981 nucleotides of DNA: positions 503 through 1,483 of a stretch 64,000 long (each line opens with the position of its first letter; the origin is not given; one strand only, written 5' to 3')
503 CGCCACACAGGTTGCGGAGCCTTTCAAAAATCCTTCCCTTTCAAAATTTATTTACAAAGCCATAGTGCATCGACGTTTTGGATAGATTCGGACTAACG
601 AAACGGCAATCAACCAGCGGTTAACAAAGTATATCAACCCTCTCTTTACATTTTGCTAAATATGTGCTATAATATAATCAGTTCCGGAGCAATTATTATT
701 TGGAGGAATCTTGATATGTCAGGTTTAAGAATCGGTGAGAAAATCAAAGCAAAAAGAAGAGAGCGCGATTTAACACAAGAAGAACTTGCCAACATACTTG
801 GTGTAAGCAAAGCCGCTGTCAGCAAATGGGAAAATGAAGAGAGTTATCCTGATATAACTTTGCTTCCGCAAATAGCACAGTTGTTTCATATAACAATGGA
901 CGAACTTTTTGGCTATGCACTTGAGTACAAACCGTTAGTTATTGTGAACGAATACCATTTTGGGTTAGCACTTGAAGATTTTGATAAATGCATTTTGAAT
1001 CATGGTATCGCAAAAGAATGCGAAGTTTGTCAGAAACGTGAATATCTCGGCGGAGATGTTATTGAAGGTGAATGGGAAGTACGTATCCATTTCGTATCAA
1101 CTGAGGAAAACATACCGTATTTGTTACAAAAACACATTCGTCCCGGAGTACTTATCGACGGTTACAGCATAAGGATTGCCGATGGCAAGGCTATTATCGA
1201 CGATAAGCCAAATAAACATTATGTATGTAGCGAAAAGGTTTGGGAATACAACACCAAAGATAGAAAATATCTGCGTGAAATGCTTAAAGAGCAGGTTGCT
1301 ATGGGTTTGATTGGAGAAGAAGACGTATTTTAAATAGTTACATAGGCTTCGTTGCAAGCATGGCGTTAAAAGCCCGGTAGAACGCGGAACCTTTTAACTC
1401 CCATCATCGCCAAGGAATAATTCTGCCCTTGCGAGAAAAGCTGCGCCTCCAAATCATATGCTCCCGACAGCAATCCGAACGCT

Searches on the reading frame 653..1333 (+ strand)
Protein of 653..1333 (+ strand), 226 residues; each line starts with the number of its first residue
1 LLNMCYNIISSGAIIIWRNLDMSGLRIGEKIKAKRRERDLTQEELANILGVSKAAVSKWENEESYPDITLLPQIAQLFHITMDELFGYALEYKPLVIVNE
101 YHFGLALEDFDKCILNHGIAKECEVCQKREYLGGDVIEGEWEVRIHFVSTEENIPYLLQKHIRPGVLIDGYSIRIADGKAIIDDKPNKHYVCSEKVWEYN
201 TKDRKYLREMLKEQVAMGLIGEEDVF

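Call 63: search_protein_families(library=pfam, proteins=[window:653-1333:+], max_evalue=0.00001)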
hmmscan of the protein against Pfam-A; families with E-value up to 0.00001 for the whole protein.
window:653-1333:+ (226 aa): 4 families
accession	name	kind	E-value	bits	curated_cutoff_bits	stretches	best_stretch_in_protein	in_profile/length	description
PF01381.28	HTH_3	-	1.2e-14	54.5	23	1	31-85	1-55/55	Helix-turn-helix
PF12844.13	HTH_19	-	4.2e-09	36.6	30.2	1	28-86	1-59/64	Helix-turn-helix domain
PF13443.12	HTH_26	-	7.6e-07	29.7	22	1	31-88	2-60/63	Cro/C1-type HTH DNA-binding domain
PF13560.12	HTH_31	-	2.5e-06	28.2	27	1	27-82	2-58/64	Helix-turn-helix domain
